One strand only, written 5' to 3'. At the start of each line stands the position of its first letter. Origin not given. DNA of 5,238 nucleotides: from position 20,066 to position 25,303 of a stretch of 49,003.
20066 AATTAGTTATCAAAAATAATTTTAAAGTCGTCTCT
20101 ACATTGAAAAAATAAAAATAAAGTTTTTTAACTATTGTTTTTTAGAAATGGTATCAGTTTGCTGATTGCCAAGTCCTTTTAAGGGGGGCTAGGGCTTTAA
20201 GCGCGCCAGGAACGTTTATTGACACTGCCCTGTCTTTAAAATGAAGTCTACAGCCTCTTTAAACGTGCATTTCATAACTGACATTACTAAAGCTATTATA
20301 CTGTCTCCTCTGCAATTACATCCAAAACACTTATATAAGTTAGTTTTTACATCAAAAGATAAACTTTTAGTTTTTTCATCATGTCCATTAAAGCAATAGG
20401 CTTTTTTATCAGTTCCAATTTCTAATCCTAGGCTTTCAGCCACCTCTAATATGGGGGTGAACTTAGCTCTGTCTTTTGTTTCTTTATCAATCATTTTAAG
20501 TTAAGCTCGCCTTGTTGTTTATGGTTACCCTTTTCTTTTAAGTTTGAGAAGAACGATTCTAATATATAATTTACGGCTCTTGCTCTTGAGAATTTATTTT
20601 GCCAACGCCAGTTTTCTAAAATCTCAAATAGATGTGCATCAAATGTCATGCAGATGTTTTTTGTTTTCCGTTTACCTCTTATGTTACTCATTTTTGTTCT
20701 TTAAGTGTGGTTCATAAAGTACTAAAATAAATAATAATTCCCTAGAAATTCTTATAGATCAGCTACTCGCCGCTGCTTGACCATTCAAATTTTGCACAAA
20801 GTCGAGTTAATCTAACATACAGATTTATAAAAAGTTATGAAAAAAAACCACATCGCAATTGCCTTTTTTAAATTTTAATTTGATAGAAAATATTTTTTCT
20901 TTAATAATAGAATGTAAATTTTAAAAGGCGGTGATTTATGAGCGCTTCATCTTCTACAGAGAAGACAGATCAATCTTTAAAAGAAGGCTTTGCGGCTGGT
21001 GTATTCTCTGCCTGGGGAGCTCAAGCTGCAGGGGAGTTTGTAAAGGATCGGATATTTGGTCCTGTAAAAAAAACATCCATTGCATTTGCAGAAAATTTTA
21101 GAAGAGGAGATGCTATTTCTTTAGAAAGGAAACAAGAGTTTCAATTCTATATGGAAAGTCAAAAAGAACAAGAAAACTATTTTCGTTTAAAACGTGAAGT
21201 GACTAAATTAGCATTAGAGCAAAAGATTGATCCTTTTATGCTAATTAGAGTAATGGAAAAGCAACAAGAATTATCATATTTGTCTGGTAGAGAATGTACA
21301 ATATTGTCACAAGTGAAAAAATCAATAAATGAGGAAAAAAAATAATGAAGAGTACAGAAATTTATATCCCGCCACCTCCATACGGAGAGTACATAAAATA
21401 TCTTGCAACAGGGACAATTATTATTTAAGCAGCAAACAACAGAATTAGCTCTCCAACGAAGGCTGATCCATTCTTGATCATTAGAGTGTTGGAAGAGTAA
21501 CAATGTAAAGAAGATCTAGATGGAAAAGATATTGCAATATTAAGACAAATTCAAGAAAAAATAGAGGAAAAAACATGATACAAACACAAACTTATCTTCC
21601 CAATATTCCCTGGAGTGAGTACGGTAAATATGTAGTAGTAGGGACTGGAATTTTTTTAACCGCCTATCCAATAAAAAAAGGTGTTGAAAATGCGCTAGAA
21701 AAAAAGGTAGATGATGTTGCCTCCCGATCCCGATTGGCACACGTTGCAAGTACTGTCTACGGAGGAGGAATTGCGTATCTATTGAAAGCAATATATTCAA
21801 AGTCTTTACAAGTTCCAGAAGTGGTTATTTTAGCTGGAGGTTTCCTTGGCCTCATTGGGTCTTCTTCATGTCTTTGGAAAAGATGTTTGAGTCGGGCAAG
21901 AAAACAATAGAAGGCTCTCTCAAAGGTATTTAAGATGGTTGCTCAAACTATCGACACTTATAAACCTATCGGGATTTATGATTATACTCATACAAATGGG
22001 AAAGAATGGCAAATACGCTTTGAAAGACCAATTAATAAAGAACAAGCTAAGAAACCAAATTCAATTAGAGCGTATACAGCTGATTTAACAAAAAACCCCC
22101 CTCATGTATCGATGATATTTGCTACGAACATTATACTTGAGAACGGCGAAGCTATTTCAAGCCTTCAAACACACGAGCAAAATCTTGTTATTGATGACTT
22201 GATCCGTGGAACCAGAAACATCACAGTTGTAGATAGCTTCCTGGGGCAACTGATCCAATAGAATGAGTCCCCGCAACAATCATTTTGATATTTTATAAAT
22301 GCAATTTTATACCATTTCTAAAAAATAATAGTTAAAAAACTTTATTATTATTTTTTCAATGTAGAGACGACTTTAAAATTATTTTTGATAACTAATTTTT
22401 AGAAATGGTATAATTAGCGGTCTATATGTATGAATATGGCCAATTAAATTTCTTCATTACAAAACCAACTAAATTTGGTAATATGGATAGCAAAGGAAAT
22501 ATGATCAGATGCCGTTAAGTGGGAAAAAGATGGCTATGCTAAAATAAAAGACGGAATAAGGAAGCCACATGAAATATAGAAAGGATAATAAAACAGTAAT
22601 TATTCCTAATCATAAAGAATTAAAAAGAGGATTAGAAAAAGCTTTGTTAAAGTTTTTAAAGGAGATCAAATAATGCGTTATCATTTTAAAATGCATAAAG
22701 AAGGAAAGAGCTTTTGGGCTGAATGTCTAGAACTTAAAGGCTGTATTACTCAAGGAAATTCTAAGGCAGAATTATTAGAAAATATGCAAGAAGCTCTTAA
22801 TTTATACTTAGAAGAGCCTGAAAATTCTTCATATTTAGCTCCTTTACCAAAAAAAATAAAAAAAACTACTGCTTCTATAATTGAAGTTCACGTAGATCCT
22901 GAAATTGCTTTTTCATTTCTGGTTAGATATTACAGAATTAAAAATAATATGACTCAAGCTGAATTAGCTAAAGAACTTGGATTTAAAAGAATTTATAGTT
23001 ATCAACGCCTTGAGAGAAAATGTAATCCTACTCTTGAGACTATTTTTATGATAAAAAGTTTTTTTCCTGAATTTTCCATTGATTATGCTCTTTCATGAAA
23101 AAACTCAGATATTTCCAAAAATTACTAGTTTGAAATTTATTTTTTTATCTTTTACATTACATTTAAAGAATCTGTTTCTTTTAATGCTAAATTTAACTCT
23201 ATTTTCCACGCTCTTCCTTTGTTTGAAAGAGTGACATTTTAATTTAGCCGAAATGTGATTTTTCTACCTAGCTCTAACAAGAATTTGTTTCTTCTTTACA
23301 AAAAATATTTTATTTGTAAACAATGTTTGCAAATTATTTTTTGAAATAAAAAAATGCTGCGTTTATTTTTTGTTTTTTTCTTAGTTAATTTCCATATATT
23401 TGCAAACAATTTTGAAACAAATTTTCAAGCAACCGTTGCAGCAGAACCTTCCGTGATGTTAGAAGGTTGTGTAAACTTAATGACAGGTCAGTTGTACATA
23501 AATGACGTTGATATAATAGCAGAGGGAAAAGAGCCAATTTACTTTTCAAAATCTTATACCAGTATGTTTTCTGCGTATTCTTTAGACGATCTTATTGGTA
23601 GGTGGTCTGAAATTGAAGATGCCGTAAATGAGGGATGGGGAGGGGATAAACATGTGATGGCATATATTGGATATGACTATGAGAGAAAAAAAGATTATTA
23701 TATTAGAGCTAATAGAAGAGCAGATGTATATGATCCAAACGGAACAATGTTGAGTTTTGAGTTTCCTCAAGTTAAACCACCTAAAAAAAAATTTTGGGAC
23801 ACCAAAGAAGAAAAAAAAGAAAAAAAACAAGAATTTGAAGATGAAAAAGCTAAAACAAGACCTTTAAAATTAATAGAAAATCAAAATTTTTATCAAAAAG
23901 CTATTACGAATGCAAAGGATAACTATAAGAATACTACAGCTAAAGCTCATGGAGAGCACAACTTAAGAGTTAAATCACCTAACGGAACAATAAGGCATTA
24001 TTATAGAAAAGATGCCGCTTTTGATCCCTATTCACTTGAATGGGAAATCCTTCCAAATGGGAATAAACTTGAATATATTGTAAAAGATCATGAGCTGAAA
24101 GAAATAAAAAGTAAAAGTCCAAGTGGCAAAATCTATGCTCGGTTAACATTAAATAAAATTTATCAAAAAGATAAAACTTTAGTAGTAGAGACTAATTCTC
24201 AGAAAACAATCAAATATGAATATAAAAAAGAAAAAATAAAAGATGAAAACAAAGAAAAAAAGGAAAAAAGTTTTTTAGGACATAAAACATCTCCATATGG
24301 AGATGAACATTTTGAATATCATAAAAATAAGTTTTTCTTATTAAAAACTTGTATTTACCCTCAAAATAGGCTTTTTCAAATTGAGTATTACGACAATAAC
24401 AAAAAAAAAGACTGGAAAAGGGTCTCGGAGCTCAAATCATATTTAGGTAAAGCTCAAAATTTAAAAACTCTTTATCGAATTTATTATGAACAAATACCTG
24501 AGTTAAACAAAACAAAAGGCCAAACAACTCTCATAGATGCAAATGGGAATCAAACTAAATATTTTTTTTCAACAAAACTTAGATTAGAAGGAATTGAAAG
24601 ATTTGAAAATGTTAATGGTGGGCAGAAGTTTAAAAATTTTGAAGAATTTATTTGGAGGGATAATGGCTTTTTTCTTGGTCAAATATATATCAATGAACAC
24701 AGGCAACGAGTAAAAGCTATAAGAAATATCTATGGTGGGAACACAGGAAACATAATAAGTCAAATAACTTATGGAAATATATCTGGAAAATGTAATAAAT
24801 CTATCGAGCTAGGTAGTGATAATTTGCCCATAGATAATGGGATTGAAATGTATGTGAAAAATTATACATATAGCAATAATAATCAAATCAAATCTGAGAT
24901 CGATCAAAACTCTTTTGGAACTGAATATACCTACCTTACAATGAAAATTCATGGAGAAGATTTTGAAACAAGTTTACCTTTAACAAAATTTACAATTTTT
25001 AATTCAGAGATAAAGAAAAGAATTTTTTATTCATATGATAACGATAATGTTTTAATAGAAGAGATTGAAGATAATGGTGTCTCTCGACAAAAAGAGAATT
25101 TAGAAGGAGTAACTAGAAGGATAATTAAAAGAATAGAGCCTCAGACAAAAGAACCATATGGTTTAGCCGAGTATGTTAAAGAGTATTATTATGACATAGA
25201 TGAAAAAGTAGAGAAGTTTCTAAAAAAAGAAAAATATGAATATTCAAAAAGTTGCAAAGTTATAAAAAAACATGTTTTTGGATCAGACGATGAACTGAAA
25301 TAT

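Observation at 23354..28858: Sec-signal RHS/YD toxin in a chlamydia-like genome, with no recognisable delivery apparatus nearby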

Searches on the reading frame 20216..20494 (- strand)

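Call 87: search_protein_families(library=pfam, proteins=[window:20216-20494:-], max_evalue=0.1)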
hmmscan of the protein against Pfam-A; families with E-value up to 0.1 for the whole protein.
window:20216-20494:- (92 aa): 1 family
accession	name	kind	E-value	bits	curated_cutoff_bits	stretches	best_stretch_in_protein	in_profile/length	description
PF01807.25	Zn_ribbon_DnaG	-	3.5e-11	43.2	24.9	1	26-88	28-88/98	CHC2 zinc finger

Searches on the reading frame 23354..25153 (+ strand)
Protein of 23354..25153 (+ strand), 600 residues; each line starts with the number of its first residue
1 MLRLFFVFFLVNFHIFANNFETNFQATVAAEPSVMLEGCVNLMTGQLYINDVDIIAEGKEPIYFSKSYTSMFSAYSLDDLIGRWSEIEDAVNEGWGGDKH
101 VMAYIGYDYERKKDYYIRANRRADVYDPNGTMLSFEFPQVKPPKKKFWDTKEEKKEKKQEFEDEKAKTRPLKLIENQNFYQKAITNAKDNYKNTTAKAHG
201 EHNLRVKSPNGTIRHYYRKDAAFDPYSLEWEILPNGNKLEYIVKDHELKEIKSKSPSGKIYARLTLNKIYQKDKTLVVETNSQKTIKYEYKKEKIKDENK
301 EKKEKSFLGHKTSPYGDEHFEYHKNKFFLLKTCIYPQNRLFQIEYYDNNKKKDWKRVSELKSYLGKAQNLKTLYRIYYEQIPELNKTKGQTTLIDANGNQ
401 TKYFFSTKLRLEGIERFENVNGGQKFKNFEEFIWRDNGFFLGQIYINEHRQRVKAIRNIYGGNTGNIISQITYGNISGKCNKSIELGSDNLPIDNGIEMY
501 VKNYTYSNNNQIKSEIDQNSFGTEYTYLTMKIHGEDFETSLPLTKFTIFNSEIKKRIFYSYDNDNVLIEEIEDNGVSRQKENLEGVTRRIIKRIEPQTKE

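Call 7: search_protein_families(library=pfam, proteins=[window:23354-25153:+], max_evalue=1)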
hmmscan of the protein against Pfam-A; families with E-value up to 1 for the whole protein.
window:23354-25153:+ (600 aa): 3 families
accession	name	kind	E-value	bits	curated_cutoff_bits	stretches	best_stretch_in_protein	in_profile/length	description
PF20148.4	DUF6531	-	0.0043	17.8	24.1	1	40-74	4-37/74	Domain of unknown function (DUF6531)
PF24584.1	Ig_CYK3_C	-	0.054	14.2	27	0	172-224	17-69/105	CYK3 C-terminal Ig-like domain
PF11192.13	DUF2977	-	0.097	13.2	21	1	466-513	10-52/61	Protein of unknown function (DUF2977)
